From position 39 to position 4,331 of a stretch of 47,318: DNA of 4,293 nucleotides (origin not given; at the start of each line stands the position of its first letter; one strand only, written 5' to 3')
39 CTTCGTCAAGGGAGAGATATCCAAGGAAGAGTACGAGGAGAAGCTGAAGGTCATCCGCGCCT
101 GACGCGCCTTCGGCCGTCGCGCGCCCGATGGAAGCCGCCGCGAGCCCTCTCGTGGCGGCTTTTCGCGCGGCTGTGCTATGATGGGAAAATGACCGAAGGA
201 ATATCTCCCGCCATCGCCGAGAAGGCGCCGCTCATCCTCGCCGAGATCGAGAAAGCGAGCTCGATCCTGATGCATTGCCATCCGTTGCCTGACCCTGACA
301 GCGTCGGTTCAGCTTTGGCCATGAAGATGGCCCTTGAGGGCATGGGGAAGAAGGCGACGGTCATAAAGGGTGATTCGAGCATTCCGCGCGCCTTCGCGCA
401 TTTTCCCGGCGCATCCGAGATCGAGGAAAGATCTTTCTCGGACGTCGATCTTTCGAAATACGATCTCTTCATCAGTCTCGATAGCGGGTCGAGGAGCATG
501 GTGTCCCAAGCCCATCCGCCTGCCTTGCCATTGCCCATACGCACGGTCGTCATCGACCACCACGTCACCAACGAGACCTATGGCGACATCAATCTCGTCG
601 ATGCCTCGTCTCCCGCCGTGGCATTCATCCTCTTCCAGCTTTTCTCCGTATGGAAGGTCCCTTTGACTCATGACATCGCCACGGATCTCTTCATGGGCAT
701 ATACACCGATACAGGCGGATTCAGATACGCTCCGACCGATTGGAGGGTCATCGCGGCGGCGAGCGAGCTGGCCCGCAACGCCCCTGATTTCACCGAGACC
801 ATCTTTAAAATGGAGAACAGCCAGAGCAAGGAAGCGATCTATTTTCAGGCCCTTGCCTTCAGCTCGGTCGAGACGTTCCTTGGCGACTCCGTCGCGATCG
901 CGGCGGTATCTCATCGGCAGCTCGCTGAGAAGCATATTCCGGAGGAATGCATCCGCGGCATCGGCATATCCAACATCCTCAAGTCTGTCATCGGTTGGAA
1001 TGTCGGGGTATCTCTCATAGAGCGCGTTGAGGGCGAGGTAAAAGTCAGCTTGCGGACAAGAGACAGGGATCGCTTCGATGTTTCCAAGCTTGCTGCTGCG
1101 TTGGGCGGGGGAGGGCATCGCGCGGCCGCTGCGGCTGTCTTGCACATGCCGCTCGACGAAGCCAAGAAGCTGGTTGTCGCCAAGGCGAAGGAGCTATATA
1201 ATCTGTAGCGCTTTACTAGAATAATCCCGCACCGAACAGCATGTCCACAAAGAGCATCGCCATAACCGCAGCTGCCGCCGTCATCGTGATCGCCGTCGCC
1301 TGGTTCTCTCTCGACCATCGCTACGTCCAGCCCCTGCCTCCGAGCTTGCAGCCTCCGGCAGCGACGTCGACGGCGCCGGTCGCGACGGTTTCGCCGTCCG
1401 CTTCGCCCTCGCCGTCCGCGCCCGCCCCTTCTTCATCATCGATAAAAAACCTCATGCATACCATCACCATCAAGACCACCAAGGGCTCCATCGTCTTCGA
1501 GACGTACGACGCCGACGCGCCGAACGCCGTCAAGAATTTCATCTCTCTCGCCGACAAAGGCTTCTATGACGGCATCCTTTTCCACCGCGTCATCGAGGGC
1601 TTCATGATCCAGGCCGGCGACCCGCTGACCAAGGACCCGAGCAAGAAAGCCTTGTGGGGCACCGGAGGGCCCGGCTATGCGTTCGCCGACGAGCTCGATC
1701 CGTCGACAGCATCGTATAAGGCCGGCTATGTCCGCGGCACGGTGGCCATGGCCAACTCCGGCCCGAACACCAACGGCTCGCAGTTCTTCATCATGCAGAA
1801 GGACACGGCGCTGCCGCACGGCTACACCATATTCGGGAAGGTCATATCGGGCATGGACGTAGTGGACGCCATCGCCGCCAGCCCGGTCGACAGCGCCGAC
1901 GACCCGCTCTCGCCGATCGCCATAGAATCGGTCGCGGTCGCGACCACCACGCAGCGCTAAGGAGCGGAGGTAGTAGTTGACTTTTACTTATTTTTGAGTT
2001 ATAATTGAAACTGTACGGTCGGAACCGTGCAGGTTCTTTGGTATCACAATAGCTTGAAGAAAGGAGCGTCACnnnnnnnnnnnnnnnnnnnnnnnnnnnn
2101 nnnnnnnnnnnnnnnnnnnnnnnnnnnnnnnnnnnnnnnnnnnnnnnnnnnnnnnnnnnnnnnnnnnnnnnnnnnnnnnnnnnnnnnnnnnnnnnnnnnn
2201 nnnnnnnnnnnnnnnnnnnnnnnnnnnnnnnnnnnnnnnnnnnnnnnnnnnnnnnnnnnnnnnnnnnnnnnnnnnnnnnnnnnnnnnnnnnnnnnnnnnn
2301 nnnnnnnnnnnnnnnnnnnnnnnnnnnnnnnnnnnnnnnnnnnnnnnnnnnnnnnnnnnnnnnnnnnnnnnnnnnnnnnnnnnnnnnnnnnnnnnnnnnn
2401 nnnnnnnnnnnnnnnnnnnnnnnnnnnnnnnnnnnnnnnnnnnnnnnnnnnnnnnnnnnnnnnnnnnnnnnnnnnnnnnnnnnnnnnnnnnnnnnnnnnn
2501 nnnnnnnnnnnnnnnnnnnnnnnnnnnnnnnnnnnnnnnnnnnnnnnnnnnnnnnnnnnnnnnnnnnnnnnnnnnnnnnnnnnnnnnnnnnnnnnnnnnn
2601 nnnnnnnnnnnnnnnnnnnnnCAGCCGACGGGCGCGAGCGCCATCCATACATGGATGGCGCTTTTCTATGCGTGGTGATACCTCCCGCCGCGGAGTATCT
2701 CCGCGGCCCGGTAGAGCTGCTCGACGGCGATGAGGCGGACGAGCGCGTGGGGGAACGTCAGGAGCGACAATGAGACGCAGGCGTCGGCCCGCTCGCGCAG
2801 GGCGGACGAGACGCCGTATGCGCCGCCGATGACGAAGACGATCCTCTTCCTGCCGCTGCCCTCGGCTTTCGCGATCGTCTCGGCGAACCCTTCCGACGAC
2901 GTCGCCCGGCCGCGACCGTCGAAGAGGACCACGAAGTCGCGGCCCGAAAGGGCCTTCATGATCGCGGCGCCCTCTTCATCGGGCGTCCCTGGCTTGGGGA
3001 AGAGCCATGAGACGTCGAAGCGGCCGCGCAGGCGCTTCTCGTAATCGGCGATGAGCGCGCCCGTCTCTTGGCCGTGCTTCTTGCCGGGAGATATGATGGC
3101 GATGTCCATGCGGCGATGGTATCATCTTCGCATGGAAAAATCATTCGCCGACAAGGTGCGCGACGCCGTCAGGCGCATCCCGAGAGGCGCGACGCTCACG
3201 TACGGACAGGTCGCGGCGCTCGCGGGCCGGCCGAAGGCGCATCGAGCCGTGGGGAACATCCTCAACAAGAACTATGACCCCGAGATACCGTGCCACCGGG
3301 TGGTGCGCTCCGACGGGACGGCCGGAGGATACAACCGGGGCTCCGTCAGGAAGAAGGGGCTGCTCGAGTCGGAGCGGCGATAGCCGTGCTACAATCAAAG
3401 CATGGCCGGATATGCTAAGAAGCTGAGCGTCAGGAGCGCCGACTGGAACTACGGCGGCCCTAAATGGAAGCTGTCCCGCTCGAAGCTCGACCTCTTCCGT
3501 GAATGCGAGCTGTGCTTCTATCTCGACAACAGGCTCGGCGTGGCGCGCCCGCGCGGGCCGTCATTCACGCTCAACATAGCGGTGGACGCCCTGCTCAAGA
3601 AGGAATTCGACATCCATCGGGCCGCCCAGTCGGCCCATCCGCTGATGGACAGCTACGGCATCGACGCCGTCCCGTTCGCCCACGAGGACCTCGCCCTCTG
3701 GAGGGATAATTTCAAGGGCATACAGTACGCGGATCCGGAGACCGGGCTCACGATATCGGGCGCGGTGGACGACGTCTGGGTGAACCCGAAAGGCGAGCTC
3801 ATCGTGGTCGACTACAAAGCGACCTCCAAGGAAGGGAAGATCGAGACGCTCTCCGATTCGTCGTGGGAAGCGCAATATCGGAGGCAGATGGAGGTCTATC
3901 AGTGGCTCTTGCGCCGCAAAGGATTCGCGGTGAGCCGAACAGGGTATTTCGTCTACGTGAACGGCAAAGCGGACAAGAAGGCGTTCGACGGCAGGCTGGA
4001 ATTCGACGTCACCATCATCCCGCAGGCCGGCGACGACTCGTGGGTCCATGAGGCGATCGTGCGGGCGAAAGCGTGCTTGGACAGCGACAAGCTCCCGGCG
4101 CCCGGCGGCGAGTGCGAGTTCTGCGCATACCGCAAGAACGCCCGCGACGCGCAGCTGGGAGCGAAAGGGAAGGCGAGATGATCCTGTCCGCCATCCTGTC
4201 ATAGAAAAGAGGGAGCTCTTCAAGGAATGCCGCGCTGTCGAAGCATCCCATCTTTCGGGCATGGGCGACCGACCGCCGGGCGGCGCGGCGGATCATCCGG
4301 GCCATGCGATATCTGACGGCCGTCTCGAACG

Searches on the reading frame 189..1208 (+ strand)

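Call 39: search_protein_families(library=pfam, proteins=[window:189-1208:+], max_evalue=0.0001)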
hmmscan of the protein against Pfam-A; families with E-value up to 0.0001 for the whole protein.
window:189-1208:+ (339 aa): 2 families
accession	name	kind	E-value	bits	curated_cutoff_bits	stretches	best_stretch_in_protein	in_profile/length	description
PF01368.27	DHH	-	1.5e-10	41.8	28.1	1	26-171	2-125/125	DHH family, N-terminal domain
PF02272.25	DHHA1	-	3e-07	31.3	25.9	1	261-333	22-96/102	DHHA1 domain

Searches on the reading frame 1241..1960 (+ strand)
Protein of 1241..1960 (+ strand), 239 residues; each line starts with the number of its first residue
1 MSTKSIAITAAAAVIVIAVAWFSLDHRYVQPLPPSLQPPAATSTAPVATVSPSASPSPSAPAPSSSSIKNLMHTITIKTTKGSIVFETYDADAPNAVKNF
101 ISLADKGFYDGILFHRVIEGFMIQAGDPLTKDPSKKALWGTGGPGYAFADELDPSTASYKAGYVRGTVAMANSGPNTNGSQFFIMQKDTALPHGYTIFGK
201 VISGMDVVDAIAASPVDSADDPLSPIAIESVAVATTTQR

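Call 39: search_protein_families(library=pfam, proteins=[window:1241-1960:+], max_evalue=0.0001)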
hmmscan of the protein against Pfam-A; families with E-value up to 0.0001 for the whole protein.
window:1241-1960:+ (239 aa): 1 family
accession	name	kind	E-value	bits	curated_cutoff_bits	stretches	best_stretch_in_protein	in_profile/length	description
PF00160.26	Pro_isomerase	-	8.7e-45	153.2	21.7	1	75-232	2-158/159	Cyclophilin type peptidyl-prolyl cis-trans isomerase/CLD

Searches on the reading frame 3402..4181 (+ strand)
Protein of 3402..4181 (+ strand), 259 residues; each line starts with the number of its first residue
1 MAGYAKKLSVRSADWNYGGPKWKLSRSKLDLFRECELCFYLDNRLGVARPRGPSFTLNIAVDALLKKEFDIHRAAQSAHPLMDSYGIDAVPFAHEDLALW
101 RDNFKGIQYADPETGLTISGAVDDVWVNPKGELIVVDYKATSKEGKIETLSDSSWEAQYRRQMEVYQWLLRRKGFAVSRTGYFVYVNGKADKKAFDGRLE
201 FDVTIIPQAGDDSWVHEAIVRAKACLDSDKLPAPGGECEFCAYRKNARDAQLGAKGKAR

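Call 39: search_protein_families(library=pfam, proteins=[window:3402-4181:+], max_evalue=0.0001)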
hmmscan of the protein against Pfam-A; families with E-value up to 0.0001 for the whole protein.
window:3402-4181:+ (259 aa): 1 family
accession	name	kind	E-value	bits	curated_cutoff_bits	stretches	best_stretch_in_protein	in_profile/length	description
PF12705.13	PDDEXK_1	-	2e-14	54.6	22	1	24-244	2-243/247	PD-(D/E)XK nuclease superfamily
